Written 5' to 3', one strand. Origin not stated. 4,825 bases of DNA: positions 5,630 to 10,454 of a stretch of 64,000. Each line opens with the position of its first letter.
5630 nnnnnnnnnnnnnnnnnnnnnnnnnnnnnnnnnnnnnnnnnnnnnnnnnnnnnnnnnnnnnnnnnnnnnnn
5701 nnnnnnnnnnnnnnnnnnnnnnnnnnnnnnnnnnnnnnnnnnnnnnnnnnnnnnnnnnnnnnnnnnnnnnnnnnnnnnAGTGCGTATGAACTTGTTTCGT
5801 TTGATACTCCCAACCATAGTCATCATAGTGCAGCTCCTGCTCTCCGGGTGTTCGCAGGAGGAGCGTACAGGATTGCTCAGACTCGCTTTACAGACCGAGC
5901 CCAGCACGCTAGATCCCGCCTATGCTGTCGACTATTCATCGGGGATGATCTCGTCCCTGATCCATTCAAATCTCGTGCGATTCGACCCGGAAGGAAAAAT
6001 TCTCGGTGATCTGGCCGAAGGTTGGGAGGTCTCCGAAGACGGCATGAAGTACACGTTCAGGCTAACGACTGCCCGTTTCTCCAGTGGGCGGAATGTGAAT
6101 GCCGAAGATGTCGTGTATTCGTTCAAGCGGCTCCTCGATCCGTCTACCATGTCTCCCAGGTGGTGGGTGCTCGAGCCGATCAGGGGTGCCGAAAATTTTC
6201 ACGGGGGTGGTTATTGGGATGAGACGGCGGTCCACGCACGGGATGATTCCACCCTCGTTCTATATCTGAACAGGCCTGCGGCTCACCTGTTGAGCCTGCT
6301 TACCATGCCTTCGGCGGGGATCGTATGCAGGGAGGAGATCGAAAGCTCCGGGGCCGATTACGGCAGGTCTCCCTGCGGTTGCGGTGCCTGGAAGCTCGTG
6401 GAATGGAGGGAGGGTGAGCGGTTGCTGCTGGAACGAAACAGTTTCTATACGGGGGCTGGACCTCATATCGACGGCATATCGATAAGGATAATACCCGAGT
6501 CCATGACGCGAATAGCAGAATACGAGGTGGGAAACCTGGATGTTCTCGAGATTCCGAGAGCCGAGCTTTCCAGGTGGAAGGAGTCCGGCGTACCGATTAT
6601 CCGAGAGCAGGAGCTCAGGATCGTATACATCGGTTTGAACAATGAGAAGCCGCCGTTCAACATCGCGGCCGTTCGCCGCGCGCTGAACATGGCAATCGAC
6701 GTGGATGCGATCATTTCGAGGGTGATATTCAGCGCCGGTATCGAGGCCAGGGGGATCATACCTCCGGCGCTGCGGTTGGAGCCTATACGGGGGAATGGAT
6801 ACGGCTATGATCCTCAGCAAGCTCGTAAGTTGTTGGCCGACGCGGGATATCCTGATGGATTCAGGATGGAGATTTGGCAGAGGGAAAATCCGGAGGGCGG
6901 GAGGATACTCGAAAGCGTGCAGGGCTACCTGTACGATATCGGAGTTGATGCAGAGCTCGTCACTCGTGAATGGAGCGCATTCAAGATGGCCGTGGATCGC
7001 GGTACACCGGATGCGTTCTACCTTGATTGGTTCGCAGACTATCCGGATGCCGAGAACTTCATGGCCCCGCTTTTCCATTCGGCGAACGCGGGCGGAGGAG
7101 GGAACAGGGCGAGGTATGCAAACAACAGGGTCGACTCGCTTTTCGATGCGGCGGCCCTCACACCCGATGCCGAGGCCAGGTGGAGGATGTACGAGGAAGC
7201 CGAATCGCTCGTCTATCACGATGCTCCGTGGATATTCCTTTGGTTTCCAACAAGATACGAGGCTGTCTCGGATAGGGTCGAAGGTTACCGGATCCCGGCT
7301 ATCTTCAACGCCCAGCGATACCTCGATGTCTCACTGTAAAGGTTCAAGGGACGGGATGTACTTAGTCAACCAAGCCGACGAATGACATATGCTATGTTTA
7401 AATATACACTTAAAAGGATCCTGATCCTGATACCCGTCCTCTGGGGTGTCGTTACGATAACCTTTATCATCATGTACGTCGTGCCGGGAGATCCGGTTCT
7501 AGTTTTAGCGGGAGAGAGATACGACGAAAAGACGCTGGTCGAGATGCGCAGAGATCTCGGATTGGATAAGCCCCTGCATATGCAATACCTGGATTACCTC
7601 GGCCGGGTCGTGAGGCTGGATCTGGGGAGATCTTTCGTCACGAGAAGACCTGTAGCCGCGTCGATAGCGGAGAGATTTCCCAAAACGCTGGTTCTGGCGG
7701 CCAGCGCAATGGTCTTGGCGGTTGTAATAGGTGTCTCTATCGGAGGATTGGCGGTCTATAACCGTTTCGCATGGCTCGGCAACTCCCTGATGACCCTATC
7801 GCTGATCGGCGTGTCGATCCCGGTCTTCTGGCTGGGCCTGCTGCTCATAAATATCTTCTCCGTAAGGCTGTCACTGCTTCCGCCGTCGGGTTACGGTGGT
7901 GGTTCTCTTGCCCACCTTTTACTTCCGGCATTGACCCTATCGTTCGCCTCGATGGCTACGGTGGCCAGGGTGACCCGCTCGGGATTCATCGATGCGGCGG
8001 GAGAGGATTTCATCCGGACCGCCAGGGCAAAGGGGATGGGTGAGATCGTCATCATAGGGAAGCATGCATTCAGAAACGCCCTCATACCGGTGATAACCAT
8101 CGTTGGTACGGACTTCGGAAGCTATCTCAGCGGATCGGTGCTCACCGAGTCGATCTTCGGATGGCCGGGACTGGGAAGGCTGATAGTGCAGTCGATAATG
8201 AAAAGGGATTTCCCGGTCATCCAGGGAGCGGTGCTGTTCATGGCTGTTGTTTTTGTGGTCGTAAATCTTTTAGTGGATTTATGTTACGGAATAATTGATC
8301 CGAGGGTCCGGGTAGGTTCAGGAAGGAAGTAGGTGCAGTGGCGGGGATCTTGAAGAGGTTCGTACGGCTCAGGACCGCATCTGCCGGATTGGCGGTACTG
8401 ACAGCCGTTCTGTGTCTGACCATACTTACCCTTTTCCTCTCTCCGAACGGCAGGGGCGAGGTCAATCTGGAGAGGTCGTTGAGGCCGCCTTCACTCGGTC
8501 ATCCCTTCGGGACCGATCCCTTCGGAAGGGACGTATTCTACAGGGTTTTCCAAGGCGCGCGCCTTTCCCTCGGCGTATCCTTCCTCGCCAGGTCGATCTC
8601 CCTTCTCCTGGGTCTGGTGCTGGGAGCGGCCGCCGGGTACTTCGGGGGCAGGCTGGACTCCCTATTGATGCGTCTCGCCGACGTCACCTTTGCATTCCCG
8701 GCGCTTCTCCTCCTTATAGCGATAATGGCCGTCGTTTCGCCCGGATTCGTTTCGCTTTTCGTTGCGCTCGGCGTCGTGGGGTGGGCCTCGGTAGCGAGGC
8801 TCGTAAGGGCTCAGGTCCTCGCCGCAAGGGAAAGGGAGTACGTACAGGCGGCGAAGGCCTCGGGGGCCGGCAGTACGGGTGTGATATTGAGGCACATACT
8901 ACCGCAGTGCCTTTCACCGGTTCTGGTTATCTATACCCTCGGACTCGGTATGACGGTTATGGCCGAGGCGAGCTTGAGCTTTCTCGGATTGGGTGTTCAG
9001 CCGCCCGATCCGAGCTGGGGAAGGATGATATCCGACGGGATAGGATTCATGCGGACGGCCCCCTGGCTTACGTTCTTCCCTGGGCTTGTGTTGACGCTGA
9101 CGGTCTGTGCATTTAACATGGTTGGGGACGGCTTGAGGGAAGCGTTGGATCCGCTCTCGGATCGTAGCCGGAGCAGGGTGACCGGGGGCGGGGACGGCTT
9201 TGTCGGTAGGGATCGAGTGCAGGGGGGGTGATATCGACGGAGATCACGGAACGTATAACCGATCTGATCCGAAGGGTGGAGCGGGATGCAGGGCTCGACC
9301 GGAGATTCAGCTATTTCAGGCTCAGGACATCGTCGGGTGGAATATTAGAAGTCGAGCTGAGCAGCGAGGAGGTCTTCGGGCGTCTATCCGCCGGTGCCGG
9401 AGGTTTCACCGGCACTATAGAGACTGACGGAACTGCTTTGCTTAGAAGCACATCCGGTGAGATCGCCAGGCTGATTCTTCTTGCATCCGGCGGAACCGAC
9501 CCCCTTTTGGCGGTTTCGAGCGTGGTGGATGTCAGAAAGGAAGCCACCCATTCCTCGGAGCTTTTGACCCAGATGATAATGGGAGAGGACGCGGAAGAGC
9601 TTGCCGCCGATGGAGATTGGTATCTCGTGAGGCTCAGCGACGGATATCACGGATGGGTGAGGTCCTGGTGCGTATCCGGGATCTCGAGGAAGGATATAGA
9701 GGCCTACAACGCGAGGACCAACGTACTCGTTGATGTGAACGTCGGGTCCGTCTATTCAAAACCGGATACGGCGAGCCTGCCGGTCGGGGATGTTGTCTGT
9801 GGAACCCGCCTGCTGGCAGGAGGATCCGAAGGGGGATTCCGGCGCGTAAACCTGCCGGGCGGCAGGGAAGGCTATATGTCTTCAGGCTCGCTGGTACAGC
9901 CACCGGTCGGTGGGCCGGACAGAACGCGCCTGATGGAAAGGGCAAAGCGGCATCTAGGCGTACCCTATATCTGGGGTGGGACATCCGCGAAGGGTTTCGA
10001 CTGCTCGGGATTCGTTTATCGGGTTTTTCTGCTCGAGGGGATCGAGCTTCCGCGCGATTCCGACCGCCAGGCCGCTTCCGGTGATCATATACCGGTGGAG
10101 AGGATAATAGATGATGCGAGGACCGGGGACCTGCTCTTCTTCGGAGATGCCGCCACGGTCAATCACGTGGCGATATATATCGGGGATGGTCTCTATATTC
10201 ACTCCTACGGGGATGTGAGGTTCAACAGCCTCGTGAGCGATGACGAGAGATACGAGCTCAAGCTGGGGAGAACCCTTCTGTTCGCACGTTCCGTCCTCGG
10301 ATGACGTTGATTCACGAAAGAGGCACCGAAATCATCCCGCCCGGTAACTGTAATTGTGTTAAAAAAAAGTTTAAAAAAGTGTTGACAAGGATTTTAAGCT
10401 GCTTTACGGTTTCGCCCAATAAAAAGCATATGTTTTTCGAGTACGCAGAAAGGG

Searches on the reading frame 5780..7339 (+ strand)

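Call 9: search_protein_families(library=pfam, proteins=[window:5780-7339:+], max_evalue=0.00001)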
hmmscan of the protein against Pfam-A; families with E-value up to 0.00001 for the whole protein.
window:5780-7339:+ (519 aa): 1 family
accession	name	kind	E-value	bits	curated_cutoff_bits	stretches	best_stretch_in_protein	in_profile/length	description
PF00496.27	SBP_bac_5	-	1.4e-78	265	32.4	1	74-438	2-367/368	Bacterial extracellular solute-binding proteins, family 5 Middle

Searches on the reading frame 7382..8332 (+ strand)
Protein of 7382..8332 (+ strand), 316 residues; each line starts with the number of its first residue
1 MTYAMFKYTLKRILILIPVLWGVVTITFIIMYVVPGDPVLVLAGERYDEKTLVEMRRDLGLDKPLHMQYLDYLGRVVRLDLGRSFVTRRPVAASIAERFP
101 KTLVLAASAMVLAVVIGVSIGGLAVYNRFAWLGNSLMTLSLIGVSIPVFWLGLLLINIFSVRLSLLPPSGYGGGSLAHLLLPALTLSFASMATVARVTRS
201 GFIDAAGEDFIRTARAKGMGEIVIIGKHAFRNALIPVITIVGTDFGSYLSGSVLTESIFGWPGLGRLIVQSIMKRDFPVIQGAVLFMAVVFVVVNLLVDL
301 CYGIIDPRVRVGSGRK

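Call 9: search_protein_families(library=pfam, proteins=[window:7382-8332:+], max_evalue=0.00001)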
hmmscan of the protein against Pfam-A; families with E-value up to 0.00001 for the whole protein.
window:7382-8332:+ (316 aa): 2 families
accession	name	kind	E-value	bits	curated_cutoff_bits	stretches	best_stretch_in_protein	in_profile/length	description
PF00528.27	BPD_transp_1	-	7.3e-41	140.4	26.4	1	114-310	2-183/184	Binding-protein-dependent transport system inner membrane component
PF19300.4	BPD_transp_1_N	-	1.8e-16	60.8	23.8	1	5-106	1-114/114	Binding-prot-dependent transport system membrane comp, N-term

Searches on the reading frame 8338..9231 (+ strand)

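Call 9: search_protein_families(library=pfam, proteins=[window:8338-9231:+], max_evalue=0.00001)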
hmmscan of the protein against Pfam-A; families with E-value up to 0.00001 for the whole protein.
window:8338-9231:+ (297 aa): 1 family
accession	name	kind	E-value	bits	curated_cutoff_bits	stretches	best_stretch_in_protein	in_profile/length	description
PF00528.27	BPD_transp_1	-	1.4e-30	106.8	26.4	1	92-272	1-180/184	Binding-protein-dependent transport system inner membrane component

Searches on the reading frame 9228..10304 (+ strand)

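Call 9: search_protein_families(library=pfam, proteins=[window:9228-10304:+], max_evalue=0.00001)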
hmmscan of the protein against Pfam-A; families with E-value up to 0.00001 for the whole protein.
window:9228-10304:+ (358 aa): 3 families
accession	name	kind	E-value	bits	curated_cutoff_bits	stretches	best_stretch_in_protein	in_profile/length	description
PF00877.26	NLPC_P60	-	2.9e-25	88.7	23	1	244-334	1-90/105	NlpC/P60 family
PF08239.17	SH3_3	-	6.3e-16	58.7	27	1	98-150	1-54/54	Bacterial SH3 domain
PF18348.7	SH3_16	-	2.6e-10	40.4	25.8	1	102-145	1-45/49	Bacterial dipeptidyl-peptidase Sh3 domain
